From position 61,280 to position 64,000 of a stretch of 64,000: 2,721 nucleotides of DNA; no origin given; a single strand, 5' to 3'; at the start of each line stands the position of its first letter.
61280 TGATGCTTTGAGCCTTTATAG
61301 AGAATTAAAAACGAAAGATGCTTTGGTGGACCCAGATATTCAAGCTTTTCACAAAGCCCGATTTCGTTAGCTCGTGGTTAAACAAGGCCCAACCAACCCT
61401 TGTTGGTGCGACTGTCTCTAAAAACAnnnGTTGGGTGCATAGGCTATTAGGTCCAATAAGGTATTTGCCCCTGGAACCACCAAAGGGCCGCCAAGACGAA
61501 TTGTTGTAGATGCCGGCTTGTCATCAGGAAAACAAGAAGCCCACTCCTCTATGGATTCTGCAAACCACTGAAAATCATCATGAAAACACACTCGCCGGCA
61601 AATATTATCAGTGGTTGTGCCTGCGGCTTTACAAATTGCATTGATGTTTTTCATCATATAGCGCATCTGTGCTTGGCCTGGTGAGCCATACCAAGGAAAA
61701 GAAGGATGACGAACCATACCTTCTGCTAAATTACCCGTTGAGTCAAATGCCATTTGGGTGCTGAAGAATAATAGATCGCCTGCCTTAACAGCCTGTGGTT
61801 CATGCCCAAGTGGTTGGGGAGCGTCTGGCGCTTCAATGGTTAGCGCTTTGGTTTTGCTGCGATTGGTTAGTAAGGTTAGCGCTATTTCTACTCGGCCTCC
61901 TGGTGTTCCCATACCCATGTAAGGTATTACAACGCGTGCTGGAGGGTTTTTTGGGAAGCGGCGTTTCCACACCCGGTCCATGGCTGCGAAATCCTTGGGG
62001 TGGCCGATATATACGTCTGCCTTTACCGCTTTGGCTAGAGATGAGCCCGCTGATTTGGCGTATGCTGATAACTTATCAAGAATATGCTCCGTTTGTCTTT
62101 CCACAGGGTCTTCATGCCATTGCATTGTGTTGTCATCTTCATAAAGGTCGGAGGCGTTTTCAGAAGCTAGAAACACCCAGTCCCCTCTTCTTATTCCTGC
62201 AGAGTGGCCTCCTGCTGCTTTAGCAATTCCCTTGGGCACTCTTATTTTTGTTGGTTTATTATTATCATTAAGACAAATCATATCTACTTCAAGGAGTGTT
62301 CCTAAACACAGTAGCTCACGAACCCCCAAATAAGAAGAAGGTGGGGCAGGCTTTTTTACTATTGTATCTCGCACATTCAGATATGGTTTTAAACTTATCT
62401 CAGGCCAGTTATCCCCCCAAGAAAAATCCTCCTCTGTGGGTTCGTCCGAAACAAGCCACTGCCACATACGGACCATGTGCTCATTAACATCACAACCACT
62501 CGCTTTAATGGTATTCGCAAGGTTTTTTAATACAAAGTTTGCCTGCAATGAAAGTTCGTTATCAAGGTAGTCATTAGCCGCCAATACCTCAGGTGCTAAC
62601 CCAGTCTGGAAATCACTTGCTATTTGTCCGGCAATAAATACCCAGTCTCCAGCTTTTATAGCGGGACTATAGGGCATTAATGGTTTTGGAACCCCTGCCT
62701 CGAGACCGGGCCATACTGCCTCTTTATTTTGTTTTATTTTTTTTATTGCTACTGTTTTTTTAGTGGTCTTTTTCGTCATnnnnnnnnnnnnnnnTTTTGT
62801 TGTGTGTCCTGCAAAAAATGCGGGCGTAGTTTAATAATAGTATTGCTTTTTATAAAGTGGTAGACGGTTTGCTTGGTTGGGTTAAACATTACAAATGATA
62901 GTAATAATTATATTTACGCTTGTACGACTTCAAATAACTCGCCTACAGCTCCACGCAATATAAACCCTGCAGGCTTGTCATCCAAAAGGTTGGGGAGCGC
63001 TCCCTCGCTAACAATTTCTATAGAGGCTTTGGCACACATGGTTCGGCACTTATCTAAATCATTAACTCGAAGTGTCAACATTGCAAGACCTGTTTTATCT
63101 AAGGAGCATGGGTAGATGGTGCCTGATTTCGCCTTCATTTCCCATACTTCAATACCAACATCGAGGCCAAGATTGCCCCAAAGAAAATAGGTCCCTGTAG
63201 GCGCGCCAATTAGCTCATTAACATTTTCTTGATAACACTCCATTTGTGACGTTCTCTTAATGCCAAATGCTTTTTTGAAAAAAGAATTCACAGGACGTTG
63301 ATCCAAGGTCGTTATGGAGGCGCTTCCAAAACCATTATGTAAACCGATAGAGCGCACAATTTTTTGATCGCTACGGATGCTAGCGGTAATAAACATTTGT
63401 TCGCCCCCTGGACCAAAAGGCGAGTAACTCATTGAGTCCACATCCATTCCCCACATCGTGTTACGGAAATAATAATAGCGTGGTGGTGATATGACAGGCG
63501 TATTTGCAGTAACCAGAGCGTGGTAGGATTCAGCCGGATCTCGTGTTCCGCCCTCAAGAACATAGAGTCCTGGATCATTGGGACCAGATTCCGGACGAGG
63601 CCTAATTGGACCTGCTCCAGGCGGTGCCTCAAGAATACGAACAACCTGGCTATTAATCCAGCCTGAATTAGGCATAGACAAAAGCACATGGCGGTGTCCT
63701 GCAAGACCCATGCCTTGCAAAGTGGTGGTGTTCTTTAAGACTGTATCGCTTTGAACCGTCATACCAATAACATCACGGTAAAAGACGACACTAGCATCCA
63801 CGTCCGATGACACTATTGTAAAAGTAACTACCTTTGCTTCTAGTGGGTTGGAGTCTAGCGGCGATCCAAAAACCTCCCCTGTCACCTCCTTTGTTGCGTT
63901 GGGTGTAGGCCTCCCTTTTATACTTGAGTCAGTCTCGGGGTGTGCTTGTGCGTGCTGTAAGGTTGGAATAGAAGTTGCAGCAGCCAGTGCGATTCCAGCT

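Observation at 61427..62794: Single polypeptide with three tandem RidA/YjgF modules (a covalent pseudo-trimer); only the middle module keeps the catalytic Arg motif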

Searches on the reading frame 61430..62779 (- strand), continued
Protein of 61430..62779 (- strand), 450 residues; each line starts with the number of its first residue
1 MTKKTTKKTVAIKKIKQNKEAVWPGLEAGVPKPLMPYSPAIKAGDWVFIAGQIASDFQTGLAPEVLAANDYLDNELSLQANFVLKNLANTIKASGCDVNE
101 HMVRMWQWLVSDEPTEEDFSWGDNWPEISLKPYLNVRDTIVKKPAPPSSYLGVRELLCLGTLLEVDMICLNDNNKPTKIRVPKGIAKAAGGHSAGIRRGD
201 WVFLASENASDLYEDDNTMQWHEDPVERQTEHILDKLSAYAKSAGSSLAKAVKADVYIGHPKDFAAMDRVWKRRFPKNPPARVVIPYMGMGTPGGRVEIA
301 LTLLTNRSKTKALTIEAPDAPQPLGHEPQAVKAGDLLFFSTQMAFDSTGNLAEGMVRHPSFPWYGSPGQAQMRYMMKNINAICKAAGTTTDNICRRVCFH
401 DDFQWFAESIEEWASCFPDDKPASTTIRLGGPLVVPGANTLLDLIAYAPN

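Call 78: search_dna_similar(query=window:61430-62779:-, collection=plasmids, mode=protein, max_evalue=1e-20, max_rows=30)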
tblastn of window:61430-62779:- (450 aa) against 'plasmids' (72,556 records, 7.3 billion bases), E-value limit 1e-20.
No match.

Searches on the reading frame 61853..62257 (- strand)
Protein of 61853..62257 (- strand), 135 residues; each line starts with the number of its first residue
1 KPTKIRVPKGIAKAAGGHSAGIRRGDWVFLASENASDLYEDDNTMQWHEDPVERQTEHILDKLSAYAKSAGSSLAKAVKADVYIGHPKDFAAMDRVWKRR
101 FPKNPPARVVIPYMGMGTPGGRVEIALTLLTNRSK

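Call 6: search_protein_families(library=pfam, proteins=[window:61853-62257:-], max_evalue=0.01)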
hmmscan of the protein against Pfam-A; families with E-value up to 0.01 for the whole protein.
seq(135 aa): 1 family
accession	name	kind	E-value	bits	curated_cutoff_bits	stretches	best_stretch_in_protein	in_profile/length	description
PF01042.26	Ribonuc_L-PSP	-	5.1e-15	56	27.3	1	13-127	6-117/121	Endoribonuclease L-PSP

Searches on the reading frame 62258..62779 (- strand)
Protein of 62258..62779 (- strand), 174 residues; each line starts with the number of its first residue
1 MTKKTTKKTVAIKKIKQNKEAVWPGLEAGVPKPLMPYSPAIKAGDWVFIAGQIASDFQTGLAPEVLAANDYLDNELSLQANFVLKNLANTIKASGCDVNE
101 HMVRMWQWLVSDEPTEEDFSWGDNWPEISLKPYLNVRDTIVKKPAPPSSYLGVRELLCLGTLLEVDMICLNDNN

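Call 6: search_protein_families(library=pfam, proteins=[window:62258-62779:-], max_evalue=0.01)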
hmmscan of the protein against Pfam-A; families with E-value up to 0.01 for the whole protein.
seq(174 aa): 1 family
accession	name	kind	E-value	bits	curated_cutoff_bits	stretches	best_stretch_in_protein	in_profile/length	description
PF01042.26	Ribonuc_L-PSP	-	3.2e-10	40.5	27.3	1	31-168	5-118/121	Endoribonuclease L-PSP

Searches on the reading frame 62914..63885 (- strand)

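Call 6: search_protein_families(library=pfam, proteins=[window:62914-63885:-], max_evalue=0.01)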
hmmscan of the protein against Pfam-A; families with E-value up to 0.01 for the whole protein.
window:62914-63885:- (323 aa): 2 families
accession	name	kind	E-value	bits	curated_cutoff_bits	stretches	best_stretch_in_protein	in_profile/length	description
PF00903.31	Glyoxalase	-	1e-06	29.6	20.6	1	20-135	3-99/121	Glyoxalase/Bleomycin resistance protein/Dioxygenase superfamily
PF22677.2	Ble-like_N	-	6.2e-05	23.1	24.5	1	18-47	1-31/41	Bleomycin resistance protein-like N-terminal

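Call 42: search_protein_families(library=ncbifam, proteins=[window:62914-63885:-], max_evalue=0.00001)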
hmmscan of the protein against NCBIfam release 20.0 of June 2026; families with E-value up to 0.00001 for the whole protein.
window:62914-63885:- (323 aa): 0 families
